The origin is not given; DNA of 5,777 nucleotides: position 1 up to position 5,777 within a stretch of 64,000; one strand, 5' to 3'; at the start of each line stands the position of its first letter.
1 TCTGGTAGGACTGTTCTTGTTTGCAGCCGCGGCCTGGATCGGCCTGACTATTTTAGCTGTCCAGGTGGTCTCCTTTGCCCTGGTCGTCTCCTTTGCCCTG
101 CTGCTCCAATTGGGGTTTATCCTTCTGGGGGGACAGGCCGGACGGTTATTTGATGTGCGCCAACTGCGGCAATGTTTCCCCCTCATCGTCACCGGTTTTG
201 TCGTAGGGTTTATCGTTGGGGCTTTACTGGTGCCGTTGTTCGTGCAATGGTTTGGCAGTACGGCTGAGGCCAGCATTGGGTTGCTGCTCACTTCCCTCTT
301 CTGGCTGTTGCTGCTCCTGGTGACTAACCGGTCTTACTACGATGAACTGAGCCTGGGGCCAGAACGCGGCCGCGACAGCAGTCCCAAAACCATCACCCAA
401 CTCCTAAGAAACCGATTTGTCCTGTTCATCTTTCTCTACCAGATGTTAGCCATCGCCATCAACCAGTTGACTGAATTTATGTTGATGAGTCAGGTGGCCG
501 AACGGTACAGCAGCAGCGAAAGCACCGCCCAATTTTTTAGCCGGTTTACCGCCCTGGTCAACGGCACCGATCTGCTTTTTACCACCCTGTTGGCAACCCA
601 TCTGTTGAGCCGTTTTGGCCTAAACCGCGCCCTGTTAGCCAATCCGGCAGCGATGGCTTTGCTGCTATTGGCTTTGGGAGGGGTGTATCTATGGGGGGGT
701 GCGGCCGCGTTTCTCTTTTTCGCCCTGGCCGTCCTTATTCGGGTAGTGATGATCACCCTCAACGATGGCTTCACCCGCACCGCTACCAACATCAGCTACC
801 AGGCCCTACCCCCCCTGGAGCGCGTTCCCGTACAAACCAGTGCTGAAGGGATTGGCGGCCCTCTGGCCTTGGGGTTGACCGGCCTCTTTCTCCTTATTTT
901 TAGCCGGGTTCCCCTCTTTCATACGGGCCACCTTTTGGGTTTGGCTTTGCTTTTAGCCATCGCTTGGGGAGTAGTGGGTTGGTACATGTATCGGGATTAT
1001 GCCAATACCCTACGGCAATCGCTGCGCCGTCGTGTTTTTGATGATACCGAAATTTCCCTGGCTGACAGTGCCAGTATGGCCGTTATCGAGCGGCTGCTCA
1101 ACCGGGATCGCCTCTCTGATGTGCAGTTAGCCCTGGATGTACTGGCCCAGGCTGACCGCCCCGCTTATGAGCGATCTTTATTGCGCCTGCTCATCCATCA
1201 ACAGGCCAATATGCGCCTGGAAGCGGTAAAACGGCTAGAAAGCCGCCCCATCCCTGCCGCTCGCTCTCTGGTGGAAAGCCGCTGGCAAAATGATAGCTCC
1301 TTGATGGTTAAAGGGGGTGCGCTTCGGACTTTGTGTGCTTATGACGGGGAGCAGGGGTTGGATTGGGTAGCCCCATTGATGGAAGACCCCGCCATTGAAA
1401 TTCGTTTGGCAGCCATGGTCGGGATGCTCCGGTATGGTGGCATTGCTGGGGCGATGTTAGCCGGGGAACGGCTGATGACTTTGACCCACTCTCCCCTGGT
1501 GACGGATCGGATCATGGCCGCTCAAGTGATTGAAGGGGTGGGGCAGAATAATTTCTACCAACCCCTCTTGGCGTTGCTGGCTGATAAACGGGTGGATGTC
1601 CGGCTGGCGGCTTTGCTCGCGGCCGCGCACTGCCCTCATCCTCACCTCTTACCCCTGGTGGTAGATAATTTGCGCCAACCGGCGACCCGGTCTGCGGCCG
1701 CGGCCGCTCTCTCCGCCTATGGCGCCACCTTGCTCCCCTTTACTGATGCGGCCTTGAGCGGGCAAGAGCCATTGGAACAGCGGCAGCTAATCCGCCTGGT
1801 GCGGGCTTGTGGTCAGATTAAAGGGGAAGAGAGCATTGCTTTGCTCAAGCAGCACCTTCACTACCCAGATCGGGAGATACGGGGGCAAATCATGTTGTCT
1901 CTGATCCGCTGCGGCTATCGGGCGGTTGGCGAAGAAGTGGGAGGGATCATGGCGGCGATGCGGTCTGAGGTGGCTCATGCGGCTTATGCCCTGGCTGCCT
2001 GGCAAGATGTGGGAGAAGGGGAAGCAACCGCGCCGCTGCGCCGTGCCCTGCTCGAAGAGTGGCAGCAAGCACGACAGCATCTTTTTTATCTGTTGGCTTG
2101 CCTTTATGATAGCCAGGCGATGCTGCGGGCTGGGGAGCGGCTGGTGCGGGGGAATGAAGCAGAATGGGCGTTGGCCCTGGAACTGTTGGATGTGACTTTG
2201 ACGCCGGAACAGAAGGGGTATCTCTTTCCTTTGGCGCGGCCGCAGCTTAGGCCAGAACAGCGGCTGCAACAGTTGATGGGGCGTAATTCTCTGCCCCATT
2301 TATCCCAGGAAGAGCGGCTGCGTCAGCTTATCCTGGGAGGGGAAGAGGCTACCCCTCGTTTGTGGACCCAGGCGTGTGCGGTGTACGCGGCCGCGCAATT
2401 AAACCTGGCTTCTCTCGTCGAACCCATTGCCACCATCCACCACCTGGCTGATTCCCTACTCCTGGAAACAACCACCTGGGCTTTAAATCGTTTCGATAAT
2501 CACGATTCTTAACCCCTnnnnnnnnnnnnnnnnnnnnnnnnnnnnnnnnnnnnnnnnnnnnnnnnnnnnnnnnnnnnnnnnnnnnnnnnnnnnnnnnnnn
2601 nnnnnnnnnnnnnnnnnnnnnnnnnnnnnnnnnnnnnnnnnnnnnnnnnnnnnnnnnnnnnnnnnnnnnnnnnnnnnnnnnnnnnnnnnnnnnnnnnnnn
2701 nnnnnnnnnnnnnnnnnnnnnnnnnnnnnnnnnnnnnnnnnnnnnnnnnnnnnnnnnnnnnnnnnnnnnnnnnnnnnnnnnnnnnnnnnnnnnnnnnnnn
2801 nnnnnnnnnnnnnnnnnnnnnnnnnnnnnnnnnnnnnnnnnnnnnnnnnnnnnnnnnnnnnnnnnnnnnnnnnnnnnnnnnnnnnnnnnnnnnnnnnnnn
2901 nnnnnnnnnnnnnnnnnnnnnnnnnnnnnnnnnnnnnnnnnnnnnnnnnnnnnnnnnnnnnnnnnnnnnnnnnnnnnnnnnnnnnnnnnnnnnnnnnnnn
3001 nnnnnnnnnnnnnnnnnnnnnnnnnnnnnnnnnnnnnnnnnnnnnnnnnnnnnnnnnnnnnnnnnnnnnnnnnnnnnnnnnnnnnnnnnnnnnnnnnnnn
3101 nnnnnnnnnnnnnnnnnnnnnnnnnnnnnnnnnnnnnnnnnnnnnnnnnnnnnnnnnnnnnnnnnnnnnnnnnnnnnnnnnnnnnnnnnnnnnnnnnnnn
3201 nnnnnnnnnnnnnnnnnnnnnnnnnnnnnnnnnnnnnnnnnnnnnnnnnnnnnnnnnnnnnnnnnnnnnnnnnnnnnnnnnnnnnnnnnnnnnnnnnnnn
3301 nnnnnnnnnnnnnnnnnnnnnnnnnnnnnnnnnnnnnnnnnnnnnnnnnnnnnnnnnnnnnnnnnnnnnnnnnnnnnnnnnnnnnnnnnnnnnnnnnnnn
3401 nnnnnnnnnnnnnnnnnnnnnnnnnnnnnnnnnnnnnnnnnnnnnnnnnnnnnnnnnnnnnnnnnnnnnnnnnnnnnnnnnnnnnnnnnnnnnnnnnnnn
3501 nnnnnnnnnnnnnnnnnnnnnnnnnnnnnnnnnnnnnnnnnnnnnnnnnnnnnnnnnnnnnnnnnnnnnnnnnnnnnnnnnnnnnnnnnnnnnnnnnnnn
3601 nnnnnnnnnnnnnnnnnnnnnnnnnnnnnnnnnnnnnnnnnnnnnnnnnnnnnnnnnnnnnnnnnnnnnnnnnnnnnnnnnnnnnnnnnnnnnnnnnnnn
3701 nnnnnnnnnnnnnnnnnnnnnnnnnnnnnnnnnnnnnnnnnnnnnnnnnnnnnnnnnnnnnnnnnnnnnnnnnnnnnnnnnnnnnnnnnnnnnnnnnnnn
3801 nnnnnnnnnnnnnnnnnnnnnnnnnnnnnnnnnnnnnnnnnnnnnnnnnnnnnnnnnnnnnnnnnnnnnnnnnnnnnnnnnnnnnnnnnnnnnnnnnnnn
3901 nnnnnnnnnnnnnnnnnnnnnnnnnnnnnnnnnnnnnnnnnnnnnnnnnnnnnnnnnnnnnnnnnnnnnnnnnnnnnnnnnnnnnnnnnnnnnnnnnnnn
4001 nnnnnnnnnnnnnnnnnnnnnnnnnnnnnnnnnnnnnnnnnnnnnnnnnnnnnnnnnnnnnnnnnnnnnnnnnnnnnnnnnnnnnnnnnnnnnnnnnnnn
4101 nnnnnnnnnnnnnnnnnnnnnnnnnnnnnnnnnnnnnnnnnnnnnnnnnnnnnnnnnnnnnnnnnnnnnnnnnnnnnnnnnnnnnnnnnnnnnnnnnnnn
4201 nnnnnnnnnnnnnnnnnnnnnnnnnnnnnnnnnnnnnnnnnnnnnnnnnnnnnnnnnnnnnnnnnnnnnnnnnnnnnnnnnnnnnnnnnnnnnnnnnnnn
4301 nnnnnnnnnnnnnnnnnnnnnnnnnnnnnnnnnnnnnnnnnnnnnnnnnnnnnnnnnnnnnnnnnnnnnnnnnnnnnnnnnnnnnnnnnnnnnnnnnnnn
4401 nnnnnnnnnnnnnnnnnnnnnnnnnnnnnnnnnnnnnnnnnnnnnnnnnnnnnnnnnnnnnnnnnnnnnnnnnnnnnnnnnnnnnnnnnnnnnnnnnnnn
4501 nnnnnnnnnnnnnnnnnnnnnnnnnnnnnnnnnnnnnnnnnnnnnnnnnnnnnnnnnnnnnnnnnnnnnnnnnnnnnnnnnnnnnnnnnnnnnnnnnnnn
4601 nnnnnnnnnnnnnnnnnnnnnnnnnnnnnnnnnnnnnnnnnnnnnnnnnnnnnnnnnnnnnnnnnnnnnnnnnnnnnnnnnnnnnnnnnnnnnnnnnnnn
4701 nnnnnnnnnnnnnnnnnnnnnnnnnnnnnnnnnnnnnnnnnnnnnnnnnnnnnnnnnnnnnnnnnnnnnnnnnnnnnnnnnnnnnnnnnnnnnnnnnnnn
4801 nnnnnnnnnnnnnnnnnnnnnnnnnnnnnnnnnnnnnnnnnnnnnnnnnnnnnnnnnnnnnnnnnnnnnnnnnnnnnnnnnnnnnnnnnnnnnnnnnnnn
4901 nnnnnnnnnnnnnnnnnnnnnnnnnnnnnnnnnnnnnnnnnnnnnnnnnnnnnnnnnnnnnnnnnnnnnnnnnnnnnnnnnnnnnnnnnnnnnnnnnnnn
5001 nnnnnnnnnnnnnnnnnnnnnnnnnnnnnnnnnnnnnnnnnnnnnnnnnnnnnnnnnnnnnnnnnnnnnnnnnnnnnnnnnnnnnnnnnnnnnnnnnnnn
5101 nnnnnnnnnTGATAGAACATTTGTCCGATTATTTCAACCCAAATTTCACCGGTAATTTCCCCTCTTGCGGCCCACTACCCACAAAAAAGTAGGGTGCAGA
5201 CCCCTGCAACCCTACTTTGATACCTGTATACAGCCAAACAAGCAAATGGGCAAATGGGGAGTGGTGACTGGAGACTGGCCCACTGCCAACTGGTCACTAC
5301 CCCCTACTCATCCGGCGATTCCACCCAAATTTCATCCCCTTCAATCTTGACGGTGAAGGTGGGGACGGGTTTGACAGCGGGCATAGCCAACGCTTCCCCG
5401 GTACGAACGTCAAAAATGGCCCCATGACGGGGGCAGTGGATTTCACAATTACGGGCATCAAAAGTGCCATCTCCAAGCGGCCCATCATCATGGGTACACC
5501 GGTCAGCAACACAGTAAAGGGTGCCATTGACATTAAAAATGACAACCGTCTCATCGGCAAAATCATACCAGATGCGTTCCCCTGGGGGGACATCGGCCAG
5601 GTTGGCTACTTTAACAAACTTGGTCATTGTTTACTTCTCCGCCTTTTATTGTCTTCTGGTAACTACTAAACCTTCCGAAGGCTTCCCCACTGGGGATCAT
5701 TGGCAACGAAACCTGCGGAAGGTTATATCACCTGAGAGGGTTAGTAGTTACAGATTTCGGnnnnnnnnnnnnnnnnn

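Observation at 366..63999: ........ (the NotI site) behaves as a highly iterated palindrome: about 119 copies in 64 kb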

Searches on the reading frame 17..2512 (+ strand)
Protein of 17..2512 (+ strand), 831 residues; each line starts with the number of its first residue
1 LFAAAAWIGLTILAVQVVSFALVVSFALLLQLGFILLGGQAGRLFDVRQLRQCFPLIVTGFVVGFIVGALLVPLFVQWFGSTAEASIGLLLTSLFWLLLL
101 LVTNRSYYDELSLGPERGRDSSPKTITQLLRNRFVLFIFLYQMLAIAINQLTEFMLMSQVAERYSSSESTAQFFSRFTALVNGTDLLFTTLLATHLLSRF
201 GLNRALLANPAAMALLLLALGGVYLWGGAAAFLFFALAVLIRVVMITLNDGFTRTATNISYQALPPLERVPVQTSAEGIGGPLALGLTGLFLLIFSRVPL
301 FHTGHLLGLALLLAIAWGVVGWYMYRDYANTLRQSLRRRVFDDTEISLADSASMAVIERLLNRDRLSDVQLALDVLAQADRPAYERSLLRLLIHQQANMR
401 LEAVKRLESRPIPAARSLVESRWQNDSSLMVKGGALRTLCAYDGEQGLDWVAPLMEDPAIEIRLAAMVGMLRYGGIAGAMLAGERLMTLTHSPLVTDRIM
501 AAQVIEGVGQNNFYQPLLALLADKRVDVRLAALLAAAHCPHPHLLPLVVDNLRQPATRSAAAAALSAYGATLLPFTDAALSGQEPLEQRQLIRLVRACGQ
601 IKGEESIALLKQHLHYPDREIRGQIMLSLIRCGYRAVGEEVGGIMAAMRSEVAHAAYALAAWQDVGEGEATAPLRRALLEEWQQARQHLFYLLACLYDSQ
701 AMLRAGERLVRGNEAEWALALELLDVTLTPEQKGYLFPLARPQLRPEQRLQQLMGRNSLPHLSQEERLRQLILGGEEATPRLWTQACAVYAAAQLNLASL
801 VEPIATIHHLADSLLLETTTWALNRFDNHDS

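Call 5: search_protein_families(library=pfam, proteins=[window:17-2512:+])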
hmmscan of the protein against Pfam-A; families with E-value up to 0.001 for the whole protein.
window:17-2512:+ (831 aa): 1 family
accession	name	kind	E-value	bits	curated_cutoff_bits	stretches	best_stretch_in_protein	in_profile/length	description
PF13646.12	HEAT_2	-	5.4e-10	39.9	27.7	0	515-570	2-60/88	HEAT repeats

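Call 6: find_related_loci(query=window:17-2512:+, collection=genome_contigs, flank=10000)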
Query window:17-2512:+ (831 aa) in genome_contigs; peptide patterns used: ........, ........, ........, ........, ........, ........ (x = any residue, [..] = any of these).
58 stretches matched a pattern, but none encodes a relative of the query by tblastn (E <= 1e-3).

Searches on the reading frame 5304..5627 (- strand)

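Call 24: search_protein_families(library=pfam, proteins=[window:5304-5627:-], max_evalue=0.00001)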
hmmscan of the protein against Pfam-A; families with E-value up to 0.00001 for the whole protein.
window:5304-5627:- (107 aa): 2 families
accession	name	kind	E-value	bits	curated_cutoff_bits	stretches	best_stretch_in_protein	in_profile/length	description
PF00355.32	Rieske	-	7.8e-18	64.6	20.3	1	4-91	2-87/88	Rieske [2Fe-2S] domain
PF13806.12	Rieske_2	-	9.3e-13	48.5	27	1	4-103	2-104/104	Rieske-like [2Fe-2S] domain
